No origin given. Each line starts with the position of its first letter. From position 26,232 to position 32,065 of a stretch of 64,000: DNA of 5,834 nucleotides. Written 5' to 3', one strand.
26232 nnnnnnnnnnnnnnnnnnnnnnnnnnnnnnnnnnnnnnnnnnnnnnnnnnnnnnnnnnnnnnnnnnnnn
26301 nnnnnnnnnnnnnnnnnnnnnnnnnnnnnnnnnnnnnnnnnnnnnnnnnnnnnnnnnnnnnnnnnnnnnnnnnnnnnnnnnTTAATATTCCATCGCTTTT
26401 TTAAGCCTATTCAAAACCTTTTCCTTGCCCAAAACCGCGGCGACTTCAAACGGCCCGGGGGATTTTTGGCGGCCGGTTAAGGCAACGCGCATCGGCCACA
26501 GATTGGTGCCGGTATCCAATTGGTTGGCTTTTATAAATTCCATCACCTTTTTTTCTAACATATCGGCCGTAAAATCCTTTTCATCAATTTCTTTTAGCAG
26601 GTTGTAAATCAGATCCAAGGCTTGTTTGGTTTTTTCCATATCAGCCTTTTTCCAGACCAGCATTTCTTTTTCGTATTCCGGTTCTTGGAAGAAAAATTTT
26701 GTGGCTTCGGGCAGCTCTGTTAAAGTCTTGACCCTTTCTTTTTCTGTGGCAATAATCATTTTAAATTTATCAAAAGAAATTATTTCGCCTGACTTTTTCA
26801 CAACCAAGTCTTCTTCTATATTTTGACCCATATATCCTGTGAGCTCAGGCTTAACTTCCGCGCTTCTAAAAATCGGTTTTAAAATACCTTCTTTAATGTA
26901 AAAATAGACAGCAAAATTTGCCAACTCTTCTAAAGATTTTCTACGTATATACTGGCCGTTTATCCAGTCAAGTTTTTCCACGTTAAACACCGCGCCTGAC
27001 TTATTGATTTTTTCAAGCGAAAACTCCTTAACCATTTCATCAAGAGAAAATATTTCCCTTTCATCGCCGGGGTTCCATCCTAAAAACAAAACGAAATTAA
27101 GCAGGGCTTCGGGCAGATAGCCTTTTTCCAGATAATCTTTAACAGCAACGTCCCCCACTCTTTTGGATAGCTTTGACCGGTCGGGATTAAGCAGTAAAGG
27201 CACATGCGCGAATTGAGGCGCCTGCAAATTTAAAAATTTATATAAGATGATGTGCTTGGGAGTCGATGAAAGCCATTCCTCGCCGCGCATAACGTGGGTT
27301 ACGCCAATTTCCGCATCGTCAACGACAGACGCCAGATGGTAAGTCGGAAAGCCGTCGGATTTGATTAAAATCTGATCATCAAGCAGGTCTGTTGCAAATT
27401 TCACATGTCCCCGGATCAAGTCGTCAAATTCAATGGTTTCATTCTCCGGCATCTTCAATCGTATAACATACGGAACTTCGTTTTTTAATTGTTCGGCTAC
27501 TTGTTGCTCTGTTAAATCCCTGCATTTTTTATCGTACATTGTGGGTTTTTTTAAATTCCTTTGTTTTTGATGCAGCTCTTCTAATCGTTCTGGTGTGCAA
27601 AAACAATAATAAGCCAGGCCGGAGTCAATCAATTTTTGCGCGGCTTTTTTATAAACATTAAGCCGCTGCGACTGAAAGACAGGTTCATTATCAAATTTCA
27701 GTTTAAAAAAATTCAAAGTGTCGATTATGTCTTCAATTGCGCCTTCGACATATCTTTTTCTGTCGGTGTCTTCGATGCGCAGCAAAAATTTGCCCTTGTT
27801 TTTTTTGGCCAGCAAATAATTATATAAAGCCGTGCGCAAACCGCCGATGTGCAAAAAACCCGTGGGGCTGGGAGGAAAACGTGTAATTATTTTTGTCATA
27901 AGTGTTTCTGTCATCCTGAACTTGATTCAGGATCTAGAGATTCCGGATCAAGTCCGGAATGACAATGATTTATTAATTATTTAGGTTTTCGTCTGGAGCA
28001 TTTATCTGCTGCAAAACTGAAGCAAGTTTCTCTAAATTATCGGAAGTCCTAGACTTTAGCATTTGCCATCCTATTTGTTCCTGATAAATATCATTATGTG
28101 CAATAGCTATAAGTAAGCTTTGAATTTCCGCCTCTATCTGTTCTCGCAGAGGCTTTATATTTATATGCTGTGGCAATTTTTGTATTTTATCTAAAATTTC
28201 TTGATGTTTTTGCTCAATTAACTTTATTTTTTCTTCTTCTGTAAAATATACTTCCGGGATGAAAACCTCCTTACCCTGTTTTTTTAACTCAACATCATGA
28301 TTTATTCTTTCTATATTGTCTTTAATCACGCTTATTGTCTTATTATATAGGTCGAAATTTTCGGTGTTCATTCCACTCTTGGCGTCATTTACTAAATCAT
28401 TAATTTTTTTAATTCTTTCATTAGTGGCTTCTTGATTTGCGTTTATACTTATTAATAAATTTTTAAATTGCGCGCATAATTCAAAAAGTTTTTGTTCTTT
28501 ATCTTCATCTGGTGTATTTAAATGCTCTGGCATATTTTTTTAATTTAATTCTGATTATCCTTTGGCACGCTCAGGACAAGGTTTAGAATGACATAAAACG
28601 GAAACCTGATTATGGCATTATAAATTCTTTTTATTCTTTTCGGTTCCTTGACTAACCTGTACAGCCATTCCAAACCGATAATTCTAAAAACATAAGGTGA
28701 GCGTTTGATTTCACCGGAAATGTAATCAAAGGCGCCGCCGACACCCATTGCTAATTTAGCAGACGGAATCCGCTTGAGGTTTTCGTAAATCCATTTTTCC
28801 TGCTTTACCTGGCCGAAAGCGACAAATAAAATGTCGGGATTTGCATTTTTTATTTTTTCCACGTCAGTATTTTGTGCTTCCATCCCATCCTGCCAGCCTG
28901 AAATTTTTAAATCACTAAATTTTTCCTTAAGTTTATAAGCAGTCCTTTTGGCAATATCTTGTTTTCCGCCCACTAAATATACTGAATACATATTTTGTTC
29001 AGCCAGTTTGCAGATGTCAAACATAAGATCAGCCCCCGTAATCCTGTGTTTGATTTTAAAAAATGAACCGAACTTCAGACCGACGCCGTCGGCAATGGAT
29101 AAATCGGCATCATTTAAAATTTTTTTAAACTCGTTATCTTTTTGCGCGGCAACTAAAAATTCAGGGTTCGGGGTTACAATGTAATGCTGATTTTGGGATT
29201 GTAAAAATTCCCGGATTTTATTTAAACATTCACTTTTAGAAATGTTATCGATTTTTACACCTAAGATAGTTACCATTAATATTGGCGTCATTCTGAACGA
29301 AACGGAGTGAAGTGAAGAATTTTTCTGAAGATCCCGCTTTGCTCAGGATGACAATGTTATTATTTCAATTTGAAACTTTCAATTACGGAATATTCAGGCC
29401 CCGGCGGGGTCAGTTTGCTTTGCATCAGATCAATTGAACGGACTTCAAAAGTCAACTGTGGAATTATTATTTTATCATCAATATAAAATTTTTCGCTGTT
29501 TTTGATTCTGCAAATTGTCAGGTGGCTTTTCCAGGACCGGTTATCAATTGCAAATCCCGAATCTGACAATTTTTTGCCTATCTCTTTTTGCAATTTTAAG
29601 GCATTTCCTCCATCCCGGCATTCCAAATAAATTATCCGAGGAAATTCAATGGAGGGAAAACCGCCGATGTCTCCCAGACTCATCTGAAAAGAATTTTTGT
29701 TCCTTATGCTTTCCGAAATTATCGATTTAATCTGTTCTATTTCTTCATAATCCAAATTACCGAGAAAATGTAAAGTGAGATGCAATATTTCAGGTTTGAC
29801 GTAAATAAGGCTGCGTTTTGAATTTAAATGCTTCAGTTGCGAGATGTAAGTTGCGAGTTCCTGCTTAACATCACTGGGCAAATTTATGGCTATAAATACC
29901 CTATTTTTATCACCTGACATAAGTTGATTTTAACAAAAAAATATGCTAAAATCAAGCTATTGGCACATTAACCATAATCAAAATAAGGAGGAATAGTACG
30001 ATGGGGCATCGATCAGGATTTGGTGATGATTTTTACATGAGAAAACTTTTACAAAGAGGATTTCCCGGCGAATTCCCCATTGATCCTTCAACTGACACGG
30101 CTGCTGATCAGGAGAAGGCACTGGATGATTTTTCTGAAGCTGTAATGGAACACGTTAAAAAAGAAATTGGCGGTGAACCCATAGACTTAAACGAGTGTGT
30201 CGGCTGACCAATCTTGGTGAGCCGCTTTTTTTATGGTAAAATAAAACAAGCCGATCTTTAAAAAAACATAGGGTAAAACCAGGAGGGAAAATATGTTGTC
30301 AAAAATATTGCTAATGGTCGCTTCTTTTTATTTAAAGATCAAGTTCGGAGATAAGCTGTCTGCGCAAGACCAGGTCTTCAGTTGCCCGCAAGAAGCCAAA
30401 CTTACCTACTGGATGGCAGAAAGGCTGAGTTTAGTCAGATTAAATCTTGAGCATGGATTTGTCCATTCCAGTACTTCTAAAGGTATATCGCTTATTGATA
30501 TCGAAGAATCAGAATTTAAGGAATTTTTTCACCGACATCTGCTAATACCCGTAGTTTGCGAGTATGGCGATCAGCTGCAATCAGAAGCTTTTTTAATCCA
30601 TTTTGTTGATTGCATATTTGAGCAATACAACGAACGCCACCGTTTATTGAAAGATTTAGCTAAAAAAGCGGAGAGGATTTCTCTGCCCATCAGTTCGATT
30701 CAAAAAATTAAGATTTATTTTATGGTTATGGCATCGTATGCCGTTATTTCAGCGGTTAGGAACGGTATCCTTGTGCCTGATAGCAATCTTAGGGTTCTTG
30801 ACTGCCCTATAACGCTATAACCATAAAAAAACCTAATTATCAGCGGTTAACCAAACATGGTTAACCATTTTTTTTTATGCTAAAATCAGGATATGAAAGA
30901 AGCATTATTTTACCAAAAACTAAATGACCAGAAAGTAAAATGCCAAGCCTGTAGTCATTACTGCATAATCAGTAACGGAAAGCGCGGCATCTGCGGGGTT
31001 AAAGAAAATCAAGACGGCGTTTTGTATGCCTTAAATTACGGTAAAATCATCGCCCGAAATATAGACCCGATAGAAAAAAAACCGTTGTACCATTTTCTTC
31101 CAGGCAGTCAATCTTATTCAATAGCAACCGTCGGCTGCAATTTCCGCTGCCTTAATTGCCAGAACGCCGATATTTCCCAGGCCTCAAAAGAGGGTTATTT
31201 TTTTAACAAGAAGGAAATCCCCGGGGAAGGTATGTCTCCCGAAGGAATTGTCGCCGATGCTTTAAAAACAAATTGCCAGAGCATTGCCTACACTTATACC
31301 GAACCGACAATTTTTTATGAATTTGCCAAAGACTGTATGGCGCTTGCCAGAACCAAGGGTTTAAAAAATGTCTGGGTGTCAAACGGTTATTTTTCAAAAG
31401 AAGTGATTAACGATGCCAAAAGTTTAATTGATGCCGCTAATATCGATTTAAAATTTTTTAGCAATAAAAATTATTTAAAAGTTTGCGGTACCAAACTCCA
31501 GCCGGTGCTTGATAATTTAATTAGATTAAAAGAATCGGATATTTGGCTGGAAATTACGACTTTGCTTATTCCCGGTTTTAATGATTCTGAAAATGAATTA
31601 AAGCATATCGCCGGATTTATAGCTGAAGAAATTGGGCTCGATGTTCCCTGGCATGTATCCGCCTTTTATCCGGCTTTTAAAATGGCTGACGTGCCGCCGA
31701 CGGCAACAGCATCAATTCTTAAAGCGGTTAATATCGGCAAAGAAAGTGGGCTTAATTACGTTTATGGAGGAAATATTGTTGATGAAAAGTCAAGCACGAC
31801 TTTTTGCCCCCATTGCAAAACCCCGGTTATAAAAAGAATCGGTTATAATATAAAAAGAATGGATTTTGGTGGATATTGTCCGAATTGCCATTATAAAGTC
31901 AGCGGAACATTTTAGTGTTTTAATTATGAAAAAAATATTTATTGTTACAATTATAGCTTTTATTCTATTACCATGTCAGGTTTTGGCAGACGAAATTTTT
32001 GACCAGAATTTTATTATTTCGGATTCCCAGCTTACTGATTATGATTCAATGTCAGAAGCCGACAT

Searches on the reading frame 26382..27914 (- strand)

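Call 19: search_protein_families(library=pfam, proteins=[window:26382-27914:-])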
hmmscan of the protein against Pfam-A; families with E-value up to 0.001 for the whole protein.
window:26382-27914:- (510 aa): 2 families
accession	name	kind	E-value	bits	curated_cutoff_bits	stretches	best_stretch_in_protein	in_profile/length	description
PF00749.27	tRNA-synt_1c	-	2.3e-105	352.4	23.4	1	8-317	1-314/314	tRNA synthetases class I (E and Q), catalytic domain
PF19269.4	Anticodon_2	-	7.2e-32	111.1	23.6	1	382-507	14-140/141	Anticodon binding domain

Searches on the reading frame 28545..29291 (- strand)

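Call 19: search_protein_families(library=pfam, proteins=[window:28545-29291:-])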
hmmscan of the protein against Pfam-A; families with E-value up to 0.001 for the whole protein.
window:28545-29291:- (248 aa): 1 family
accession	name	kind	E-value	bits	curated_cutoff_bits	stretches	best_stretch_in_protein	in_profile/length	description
PF03808.19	Glyco_tran_WecG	-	2.2e-51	174.4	27.4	1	62-224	1-168/168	Glycosyl transferase WecG/TagA/CpsF family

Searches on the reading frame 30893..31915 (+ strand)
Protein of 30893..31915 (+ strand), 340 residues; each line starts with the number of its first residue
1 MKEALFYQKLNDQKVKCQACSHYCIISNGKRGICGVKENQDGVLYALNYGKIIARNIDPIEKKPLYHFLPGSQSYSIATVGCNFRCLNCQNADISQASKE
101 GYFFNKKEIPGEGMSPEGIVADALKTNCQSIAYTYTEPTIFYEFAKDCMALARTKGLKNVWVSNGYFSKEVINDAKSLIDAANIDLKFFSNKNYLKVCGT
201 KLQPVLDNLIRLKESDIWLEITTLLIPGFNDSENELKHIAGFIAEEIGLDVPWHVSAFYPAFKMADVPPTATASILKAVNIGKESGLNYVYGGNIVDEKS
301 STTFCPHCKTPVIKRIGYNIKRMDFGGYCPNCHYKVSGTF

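Call 19: search_protein_families(library=pfam, proteins=[window:30893-31915:+])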
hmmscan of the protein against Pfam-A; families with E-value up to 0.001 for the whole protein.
window:30893-31915:+ (340 aa): 2 families
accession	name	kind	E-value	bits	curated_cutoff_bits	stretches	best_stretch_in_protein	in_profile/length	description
PF04055.27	Radical_SAM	-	2e-17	64.3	29.5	1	78-234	3-160/166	Radical SAM superfamily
PF13353.11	Fer4_12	-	0.00022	22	22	1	79-191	12-120/137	4Fe-4S single cluster domain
